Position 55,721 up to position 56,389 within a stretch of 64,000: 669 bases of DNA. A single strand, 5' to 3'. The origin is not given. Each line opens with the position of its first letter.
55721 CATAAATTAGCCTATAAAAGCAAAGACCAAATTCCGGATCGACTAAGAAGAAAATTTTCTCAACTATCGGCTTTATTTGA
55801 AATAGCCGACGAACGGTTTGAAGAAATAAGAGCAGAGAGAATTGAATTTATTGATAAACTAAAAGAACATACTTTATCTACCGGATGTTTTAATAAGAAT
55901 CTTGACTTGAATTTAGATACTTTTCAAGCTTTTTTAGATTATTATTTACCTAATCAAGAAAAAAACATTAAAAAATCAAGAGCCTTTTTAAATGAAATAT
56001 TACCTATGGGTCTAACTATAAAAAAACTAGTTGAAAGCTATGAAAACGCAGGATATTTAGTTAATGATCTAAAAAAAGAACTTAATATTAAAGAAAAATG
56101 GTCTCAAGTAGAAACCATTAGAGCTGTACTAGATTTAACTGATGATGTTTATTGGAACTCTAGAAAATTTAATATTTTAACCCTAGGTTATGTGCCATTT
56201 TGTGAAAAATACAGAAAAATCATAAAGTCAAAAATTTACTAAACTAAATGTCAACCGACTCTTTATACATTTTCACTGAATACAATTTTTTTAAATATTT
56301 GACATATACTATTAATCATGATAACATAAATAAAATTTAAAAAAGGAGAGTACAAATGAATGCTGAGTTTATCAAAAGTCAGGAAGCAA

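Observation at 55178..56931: Stand-alone RelA/SpoT synthetase with an uncharacterised C-terminal domain, followed by DksA/TraR zinc-finger and small-ORF genes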

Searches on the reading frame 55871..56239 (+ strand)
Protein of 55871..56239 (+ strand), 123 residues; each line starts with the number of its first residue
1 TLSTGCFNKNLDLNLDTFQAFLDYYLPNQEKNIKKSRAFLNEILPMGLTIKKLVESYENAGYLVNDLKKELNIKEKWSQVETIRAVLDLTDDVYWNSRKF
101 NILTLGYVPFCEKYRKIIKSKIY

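Call 27: search_solved_structures(query=A2, max_evalue=10)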
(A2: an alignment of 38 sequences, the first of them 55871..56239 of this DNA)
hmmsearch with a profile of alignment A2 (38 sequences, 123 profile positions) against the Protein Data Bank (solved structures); distinct sequences matched with E-value up to 10: 2.
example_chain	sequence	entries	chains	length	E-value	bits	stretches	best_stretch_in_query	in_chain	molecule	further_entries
2aho_B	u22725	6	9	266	0.13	15.4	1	18-114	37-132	Translation initiation factor 2 alpha subunit | Translation initiation factor 2 subunit alpha | aIF2-alpha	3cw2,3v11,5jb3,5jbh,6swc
3qh9_A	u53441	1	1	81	0.59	13.3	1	28-74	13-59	Liprin-beta-2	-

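Call 31: predict_structure(alignment_id=A2)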
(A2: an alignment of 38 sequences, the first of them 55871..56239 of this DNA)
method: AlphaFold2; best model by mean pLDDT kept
length: 123 residues; sequences in the alignment: 38
mean_pLDDT: 92.6   pTM: 0.86
mean pLDDT of the five models: 92.6, 92.1, 91.8, 91.7, 90.9
residues with pLDDT >= 90: 106; 70-90: 12; 50-70: 4; < 50: 1
segments of 3 or more residues with pLDDT < 50: none
pLDDT, mean of each block of 10 residues (from residue 1): 74 96 95 96 96 96 95 94 97 94 90 94 69
secondary structure, 60 per line:
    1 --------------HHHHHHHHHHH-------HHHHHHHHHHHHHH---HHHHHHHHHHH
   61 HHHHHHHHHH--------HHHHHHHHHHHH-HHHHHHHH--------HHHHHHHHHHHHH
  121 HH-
elements in order: H15-25 H33-46 H50-70 H79-90 H92-99 H108-122

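Call 34: fold_search(model_id=the predicted structure, library=pdb)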
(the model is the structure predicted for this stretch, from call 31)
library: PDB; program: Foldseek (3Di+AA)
matches with E <= 10: 77; with E <= 0.001: 0
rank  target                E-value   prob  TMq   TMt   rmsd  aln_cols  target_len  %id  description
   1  5cwg                  1.0e+00  0.16  0.27  0.21   8.5       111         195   15  Crystal structure of de novo designed helical repeat protein DHR10 (released 2015-12-16)
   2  7u0g_D                2.5e+00  0.09  0.27  0.28  13.8       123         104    7  structure of LIN28b nucleosome bound 3 OCT4 (released 2023-06-28)
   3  4c2m_Q                2.6e+00  0.06  0.19  0.03  14.2        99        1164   16  Structure of RNA polymerase I at 2.8 A resolution (released 2013-10-23)
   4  8w52_A                2.8e+00  0.08  0.21  0.23  12.9        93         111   15  p17 protein structure of HIV2 when OLA1 existing (released 2023-09-13)
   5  4rgq_D                3.3e+00  0.06  0.24  0.11  13.3       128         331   11  Crystal structure of the Methanocaldococcus jannaschii G1PDH with NADPH and DHAP (released 2015-07-22)
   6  9kpu_A                3.3e+00  0.05  0.23  0.09  11.9       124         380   10  Crystal structure of FrazP2 in complex with forazoline C (released 2025-05-21)
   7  4rgq_C                3.4e+00  0.06  0.24  0.11  13.3       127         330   11  Crystal structure of the Methanocaldococcus jannaschii G1PDH with NADPH and DHAP (released 2015-07-22)
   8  4rgq_B                3.8e+00  0.05  0.24  0.11  13.4       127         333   11  Crystal structure of the Methanocaldococcus jannaschii G1PDH with NADPH and DHAP (released 2015-07-22)
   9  1fhj_A                3.8e+00  0.03  0.20  0.20  11.7       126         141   15  CRYSTAL STRUCTURE OF AQUOMET HEMOGLOBIN-I OF THE MANED WOLF (CHRYSOCYON BRACHYURUS) AT 2.0 RESOLUTION. (released 2001-08-01)
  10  3gxk_A                4.3e+00  0.06  0.20  0.16  12.7        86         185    9  The crystal structure of g-type lysozyme from Atlantic cod (Gadus morhua L.) in complex with NAG oligomers sheds new l (released 2009-10-20)
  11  3s1i_A                4.3e+00  0.03  0.19  0.18  13.2       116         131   15  Crystal structure of oxygen-bound hell's gate globin I (released 2011-09-21)
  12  6f3t_G                4.5e+00  0.06  0.21  0.27  12.2       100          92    9  Crystal structure of the human TAF5-TAF6-TAF9 complex (released 2018-12-05)
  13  8wub_B                4.5e+00  0.04  0.20  0.17  13.8       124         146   16  The X-ray structure of human neuroglobin C120S mutant (released 2024-10-23)
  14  7yqk_D                4.8e+00  0.04  0.20  0.24  14.2       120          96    9  cryo-EM structure of gammaH2AXK15ub-H4K20me2 nucleosome bound to 53BP1 (released 2022-08-17)
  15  8grz                  4.8e+00  0.03  0.20  0.18  13.7       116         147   16  X-ray crystal structure of V71C human neuroglobin mutant (released 2023-09-06)
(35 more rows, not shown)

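Call 61: search_protein_representatives(alignment_id=A2)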
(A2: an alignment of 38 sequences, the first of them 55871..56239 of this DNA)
Query: 38 sequences, 123 profile positions. Proteins with E-value up to 0.001 (for the whole library): 416; up to 1e-10: 151; up to 1e-30: 13. The best 150 are listed.
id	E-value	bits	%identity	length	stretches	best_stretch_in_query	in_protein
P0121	2.8e-42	159.7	-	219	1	1-122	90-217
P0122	1.5e-39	150.9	-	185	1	2-121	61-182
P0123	6.7e-37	142.4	-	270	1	5-121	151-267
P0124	1.4e-36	141.3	-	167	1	2-122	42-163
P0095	3.0e-35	137.0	-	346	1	2-121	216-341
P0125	2.6e-33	130.7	-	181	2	6-121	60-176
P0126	1.2e-32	128.6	-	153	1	4-121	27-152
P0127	3.6e-32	127.1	-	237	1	5-121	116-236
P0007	7.8e-32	126.0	-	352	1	2-121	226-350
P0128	8.0e-32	126.0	-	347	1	2-121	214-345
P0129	1.3e-31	125.2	-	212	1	2-121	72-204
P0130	2.4e-31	124.4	-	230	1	6-122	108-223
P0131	2.7e-31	124.2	-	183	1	3-120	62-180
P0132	1.3e-30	122.1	-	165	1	6-121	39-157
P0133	7.7e-30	119.6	-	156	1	2-120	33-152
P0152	4.0e-25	104.3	-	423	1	5-119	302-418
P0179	2.7e-20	88.7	-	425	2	11-120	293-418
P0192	1.6e-18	83.0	-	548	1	4-119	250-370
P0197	1.0e-17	80.4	-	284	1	12-113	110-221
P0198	1.4e-17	80.0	-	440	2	4-96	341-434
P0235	9.0e-13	64.4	-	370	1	2-100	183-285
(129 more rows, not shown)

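Call 62: search_protein_families(library=pfam, proteins=[P0152, P0179, P0192, P0198, P0235, P0197, P0121, P0122, P0124, P0126], max_evalue=0.01)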
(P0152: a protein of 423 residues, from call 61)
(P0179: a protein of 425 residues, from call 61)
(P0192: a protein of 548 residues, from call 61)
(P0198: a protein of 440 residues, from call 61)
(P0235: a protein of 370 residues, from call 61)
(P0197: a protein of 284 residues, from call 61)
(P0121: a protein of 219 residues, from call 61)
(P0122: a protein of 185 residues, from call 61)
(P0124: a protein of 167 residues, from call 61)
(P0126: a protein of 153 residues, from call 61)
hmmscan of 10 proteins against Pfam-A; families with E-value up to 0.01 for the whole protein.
P0152 (423 aa): 0 families

P0179 (425 aa): 0 families

P0192 (548 aa): 1 family
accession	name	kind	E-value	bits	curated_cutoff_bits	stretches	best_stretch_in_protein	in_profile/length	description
PF04607.23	RelA_SpoT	-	2.5e-12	47.5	27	1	64-194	1-109/113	Region found in RelA / SpoT proteins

P0198 (440 aa): 2 families
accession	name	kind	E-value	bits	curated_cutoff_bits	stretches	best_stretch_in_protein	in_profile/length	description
PF04607.23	RelA_SpoT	-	7.7e-23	81.4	27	1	42-162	1-111/113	Region found in RelA / SpoT proteins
PF14842.11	FliG_N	-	3.9e-05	24.6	25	0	367-408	25-66/104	FliG N-terminal domain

P0235 (370 aa): 2 families
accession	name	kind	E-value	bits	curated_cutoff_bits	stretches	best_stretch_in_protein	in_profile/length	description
PF04607.23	RelA_SpoT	-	6.5e-22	78.4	27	1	17-140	1-112/113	Region found in RelA / SpoT proteins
PF17749.6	MIP-T3_C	-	0.0057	17.1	25.8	0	214-264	51-101/154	Microtubule-binding protein MIP-T3 C-terminal region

P0197 (284 aa): 0 families

P0121 (219 aa): 1 family
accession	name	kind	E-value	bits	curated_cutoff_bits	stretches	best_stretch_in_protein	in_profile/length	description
PF04607.23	RelA_SpoT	-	7.1e-07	29.9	27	1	19-47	82-112/113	Region found in RelA / SpoT proteins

P0122 (185 aa): 0 families

P0124 (167 aa): 0 families

P0126 (153 aa): 0 families

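Call 93: fold_search(model_id=the predicted structure, library=viral)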
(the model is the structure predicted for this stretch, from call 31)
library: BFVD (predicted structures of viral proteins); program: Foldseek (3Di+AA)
matches with E <= 10: 137; with E <= 0.001: 0
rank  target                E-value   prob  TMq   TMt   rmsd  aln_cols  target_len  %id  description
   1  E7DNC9                4.6e-01  0.72  0.47  0.39   4.8       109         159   16  (no name in the UniProt tables at hand)
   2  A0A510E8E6            6.3e-01  0.08  0.19  0.11  16.3       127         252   20  (no name in the UniProt tables at hand)
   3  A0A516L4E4            7.9e-01  0.23  0.30  0.13   9.4       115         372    9  (no name in the UniProt tables at hand)
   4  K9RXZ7                1.1e+00  0.07  0.22  0.15  13.8       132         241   11  (no name in the UniProt tables at hand)
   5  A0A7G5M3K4            1.3e+00  0.07  0.24  0.18  18.8       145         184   13  (no name in the UniProt tables at hand)
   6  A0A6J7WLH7            1.9e+00  0.10  0.21  0.29   9.9        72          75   24  Uncharacterized protein [uncultured Caudovirales phage]
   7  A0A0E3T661            2.0e+00  0.25  0.40  0.11   5.8       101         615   11  ATPase [Gordonia phage GordDuk1]
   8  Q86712                2.0e+00  0.12  0.26  0.07  14.3       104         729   12  Tyrosine-protein kinase transforming protein erbB [Avian rous-associated virus type 1]
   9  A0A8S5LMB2            2.1e+00  0.05  0.20  0.17  11.7       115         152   15  Uncharacterized protein [Podoviridae sp. ctiuS14]
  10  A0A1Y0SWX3            2.3e+00  0.06  0.21  0.22  17.0       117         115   14  Uncharacterized protein [Pseudomonas phage Phabio]
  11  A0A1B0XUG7            2.6e+00  0.14  0.35  0.12   7.4       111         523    6  (no name in the UniProt tables at hand)
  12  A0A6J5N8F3            2.6e+00  0.07  0.18  0.25  11.9        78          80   22  Uncharacterized protein [uncultured Caudovirales phage]
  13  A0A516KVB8            2.7e+00  0.07  0.27  0.17  13.9       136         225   12  (no name in the UniProt tables at hand)
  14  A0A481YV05            2.7e+00  0.06  0.23  0.12  13.6       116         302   16  SNF2 subfamily protein [Marseillevirus LCMAC103]
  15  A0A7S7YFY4            2.9e+00  0.06  0.23  0.20  13.3       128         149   14  Uncharacterized protein [Medusavirus stheno T3]
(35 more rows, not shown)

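Call 94: search_protein_families(library=padloc, proteins=[P0152], max_evalue=0.001)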
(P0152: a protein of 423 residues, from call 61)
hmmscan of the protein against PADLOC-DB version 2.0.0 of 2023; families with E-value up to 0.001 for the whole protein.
P0152 (423 aa): 1 family
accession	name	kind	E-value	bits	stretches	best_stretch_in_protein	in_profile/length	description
PDLC05005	PDC-S35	-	0.00014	19.7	1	12-102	1-91/264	-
